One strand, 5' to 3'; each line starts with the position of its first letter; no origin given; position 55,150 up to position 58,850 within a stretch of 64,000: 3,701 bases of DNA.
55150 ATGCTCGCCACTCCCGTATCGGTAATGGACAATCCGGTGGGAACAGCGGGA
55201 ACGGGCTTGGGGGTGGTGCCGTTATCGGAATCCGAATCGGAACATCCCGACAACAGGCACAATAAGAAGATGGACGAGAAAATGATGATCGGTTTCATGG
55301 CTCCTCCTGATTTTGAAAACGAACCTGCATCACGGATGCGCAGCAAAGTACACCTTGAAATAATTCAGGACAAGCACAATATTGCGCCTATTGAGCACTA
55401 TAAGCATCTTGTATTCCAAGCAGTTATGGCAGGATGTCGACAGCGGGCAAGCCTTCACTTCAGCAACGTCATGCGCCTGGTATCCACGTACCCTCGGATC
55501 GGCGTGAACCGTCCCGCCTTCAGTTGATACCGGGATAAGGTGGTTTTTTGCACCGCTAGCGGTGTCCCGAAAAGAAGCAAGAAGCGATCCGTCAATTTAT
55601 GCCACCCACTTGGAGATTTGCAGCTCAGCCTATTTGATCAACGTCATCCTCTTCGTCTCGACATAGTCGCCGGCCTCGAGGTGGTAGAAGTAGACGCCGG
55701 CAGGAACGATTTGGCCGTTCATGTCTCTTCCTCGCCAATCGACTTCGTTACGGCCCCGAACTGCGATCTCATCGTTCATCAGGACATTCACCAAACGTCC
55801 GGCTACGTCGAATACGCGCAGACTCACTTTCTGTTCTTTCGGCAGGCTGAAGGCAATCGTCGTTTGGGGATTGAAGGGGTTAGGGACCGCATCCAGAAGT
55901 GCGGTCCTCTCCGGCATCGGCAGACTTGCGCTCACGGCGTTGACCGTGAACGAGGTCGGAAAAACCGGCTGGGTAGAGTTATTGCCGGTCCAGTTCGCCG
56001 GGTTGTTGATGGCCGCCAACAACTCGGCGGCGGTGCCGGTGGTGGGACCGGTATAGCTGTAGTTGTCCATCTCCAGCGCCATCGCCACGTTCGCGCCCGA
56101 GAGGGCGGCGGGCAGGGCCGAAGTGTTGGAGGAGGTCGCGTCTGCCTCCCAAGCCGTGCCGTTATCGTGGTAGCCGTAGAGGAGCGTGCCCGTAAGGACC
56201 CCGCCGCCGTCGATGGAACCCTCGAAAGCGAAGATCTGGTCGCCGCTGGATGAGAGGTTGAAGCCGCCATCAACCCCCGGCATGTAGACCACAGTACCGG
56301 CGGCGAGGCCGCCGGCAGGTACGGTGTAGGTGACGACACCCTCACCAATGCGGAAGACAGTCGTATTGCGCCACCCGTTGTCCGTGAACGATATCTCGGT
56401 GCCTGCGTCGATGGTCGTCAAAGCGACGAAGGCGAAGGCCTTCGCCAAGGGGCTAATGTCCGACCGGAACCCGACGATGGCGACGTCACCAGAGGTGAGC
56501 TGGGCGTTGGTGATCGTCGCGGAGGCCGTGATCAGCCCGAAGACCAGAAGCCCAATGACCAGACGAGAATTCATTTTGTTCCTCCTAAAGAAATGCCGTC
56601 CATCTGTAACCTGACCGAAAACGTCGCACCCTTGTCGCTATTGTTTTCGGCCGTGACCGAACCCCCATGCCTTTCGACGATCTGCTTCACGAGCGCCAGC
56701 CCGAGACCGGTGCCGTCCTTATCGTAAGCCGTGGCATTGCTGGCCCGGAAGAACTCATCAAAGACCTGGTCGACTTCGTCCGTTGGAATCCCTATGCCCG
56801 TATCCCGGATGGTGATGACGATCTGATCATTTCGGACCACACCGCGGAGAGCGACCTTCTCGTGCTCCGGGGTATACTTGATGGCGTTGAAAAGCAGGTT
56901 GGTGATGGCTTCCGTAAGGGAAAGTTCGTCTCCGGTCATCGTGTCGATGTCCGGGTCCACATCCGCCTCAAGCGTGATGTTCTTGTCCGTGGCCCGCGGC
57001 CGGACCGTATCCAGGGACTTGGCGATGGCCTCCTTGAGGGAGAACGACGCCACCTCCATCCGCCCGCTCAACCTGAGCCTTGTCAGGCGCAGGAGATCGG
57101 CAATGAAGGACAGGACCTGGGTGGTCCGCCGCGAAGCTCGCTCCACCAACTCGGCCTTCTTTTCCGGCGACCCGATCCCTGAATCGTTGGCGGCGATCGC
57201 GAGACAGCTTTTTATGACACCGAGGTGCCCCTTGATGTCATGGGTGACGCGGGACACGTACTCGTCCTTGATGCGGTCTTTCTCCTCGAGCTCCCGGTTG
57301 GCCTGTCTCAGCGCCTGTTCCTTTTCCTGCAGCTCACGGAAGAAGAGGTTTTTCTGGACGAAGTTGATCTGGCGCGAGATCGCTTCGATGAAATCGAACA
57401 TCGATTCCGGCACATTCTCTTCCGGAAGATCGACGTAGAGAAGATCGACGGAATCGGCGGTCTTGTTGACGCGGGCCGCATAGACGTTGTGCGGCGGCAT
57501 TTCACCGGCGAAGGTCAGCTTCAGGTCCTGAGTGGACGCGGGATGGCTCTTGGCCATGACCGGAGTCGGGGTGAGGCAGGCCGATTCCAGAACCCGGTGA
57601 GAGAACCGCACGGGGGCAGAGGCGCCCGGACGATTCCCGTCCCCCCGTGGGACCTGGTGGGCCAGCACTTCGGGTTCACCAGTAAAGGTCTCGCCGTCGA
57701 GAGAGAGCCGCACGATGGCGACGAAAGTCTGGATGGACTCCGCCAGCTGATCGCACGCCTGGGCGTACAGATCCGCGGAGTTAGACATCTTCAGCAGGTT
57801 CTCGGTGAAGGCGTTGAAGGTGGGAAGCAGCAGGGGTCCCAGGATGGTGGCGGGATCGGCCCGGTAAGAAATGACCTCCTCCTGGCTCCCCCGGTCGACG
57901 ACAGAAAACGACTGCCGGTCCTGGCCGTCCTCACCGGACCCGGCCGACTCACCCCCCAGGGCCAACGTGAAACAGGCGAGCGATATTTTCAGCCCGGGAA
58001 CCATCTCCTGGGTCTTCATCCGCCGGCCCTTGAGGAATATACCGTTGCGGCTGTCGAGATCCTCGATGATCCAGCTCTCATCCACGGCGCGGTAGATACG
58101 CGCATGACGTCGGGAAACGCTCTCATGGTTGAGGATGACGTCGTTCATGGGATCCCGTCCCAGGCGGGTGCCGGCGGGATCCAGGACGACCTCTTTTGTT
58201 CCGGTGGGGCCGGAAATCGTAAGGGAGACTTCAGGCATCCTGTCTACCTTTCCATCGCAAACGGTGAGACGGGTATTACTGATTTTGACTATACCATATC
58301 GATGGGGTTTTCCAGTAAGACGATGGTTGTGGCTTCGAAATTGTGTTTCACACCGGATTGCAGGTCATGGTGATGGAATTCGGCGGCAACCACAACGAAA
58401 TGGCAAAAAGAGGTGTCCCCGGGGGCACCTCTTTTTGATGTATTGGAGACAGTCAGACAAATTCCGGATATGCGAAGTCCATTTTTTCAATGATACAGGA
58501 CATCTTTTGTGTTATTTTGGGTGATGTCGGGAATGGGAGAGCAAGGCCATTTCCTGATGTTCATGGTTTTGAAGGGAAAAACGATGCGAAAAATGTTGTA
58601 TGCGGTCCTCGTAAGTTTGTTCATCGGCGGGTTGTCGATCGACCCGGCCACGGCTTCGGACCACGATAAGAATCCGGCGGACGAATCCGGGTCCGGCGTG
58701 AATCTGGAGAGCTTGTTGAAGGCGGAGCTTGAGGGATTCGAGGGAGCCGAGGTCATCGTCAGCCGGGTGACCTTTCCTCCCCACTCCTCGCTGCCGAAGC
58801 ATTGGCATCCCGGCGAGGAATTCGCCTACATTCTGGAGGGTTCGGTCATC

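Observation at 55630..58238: FHA-domain histidine kinase translationally coupled to a T9SS cargo gene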

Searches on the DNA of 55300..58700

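Call 56: search_rna_families(source=window, start=55300, end=58700, threshold=evalue, max_evalue=1)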
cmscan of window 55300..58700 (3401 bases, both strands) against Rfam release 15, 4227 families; matches with E-value up to 1: 2.
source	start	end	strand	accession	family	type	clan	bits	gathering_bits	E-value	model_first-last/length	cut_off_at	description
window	58483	58574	+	RF01505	Afu_264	Gene; snRNA; snoRNA; CD-box;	-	23.3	40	0.17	1-103/103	no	A. fumigatus snoRNA Afu_264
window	58217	58310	+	RF01906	HOTAIR_3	Gene; lncRNA;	-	18.3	80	0.65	1-98/98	no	HOTAIR conserved region 3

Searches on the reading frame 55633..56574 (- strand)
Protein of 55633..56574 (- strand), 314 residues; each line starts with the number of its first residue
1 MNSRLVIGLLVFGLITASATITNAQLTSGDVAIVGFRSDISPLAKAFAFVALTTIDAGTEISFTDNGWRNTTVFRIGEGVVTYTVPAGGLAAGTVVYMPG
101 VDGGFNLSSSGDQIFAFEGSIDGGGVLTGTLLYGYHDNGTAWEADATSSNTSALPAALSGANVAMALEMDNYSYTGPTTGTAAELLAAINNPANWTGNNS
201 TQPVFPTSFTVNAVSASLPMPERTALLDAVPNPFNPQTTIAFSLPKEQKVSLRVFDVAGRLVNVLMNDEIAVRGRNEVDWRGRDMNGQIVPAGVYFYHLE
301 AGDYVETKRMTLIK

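Call 3: search_protein_families(library=pfam, proteins=[window:55633-56574:-], max_evalue=1)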
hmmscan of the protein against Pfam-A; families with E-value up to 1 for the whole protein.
window:55633-56574:- (314 aa): 3 families
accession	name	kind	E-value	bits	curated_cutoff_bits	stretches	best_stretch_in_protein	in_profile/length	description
PF18962.6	Por_Secre_tail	-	4e-06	27.5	27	1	231-309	3-72/75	Secretion system C-terminal sorting domain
PF13860.13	FlgD_ig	-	1.1e-05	25.7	27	1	244-301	18-75/79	FlgD Ig-like domain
PF13585.12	CHU_C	-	7.5e-05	23.2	27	1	246-303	25-75/86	CHU_C Type IX secretion signal domain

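Call 4: search_protein_families(library=ncbifam, proteins=[window:55633-56574:-], max_evalue=1)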
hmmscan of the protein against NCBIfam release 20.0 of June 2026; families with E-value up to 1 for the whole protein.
window:55633-56574:- (314 aa): 10 families
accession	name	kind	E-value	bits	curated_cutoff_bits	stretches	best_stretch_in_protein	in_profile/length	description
TIGR04183.1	Por_Secre_tail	domain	5.7e-08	32.6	23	1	231-310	3-69/72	T9SS type A sorting domain-containing protein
NF033707.1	T9SS_sortase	equivalog_domain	9e-08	30.2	420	1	228-301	1000-1077/1095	type IX secretion system sortase PorU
NF052323.1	T9SSA_dep_M6i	equivalog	1.7e-05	23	600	1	231-314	962-1038/1043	T9SS-dependent M6-like inactivated metalloprotease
NF038113.1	T9SSA_dep_M36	equivalog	0.00067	17.9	885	1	229-310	795-866/869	T9SS-dependent M36 family metallopeptidase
NF009453.0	PRK12813.1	equivalog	0.0014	18.2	264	1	250-301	126-173/223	flagellar basal body rod modification protein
NF005176.1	PRK06655.1-1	equivalog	0.0029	17.5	230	1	244-302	93-150/197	flagellar hook assembly protein FlgD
NF009452.0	PRK12812.1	equivalog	0.0056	15.9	258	1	246-296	150-201/289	flagellar basal body rod modification protein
NF052228.1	T9SS_PorZ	equivalog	0.013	13.9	260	1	229-304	675-745/757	type IX secretion system anionic LPS delivery protein PorZ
NF009276.0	PRK12633.1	equivalog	0.024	14.3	383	1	247-303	128-183/234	flagellar basal body rod modification protein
NF053608.1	Lsa66_OmpA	equivalog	0.16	10.4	700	1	278-306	205-233/581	fibronectin-binding adhesin Lsa66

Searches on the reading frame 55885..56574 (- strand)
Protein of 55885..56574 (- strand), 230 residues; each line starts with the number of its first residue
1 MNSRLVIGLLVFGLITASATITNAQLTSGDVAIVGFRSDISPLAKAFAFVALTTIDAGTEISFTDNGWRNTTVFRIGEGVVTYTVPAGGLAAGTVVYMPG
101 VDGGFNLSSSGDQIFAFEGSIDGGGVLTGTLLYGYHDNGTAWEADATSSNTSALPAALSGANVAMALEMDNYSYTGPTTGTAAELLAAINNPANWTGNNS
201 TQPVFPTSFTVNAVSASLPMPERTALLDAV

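Call 49: find_homologous_proteins(query=window:55885-56574:-, max_evalue=0.001)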
Query window:55885-56574:- (230 aa): 84 proteins with E <= 0.001 among 3605 candidates.
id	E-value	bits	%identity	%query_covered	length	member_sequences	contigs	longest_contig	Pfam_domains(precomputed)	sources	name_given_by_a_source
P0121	1.9e-140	484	100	100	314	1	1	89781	PF18962.8,PF13860.13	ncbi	ncbi:MAG: T9SS type A sorting domain-containing protein [Candidatus Krumholzibacteriota bacterium]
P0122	1.9e-104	366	79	100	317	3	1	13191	PF13860.13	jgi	-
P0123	3.3e-82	293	69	93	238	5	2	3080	-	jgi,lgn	jgi:hypothetical protein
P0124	5.0e-82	293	68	92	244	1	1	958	-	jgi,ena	-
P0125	9.1e-82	292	64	99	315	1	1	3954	PF13860.13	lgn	-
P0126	3.2e-75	271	61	96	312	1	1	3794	PF13860.13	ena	-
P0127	1.5e-68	249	61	87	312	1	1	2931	PF13860.13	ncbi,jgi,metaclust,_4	metaclust:\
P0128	1.7e-66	242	57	100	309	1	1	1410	PF13860.13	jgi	-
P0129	1.1e-49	187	53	88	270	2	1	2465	-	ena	-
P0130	2.2e-47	180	51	87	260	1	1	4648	-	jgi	jgi:hypothetical protein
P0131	6.8e-46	175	55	79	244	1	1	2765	-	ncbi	ncbi:MAG: hypothetical protein ACREJC_06580 [Tepidisphaeraceae bacterium]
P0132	4.7e-44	169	49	88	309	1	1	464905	PF18962.8,PF13860.13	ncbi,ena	-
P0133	9.7e-42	161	46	91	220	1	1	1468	PF07589.17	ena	-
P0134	2.4e-41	160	49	83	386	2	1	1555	PF03160.21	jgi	-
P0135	3.1e-39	153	46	89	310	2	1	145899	-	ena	-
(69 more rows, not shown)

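Call 50: find_encoding_contigs(protein=P0122, flank=6000, max_places=2)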
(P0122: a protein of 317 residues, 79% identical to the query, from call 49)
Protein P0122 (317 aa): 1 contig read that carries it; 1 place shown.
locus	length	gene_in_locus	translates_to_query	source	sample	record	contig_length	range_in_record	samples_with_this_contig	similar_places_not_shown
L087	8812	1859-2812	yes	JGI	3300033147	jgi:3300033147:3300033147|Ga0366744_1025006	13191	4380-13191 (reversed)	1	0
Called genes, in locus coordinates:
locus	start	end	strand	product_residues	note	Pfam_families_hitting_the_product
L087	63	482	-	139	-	-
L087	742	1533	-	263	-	PF28492:Beta_helix_4 (weak), PF13229:Beta_helix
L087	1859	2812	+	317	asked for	PF13860:FlgD_ig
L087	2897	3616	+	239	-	-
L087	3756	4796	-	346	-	PF08240:ADH_N, PF00107:ADH_zinc_N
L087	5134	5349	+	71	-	-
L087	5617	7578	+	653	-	PF00989:PAS (weak), PF08448:PAS_4, PF13426:PAS_9 (faint), PF00989:PAS (weak), PF08448:PAS_4, PF00512:HisKA (weak), PF02518:HATPase_c, PF00072:Response_reg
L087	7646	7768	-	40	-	-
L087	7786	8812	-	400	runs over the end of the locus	-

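Call 51: find_encoding_contigs(protein=P0132, flank=6000, max_places=2)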
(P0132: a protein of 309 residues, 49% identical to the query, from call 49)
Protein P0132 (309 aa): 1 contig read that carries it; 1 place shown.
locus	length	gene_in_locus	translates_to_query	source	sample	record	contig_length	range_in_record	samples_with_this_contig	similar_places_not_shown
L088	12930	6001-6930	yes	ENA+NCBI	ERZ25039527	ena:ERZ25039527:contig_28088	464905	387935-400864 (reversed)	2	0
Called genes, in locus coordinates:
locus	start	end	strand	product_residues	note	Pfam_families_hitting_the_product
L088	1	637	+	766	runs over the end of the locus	PF26550:Tricorn_2nd, PF00930:DPPIV_N (faint), PF08450:SGL (faint), PF25174:Beta-prop_THOC3 (faint), PF26549:Tricorn_N (weak), PF26550:Tricorn_2nd, PF26549:Tricorn_N, PF07676:PD40 (weak)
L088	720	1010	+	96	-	-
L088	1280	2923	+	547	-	PF07244:POTRA (faint), PF01103:Omp85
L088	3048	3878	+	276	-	PF03781:FGE-sulfatase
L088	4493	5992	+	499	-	PF00932:LTD, PF13860:FlgD_ig (weak), PF18962:Por_Secre_tail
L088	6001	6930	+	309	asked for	PF13860:FlgD_ig (weak), PF18962:Por_Secre_tail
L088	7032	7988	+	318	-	PF00528:BPD_transp_1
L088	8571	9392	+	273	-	PF00528:BPD_transp_1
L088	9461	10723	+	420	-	PF01547:SBP_bac_1, PF13416:SBP_bac_8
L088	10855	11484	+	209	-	-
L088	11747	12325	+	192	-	PF13205:Big_5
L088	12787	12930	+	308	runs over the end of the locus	-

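Call 79: search_solved_structures(query=window:55885-56499:-, max_evalue=1)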
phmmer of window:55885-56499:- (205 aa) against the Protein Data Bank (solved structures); distinct sequences matched with E-value up to 1: 0.
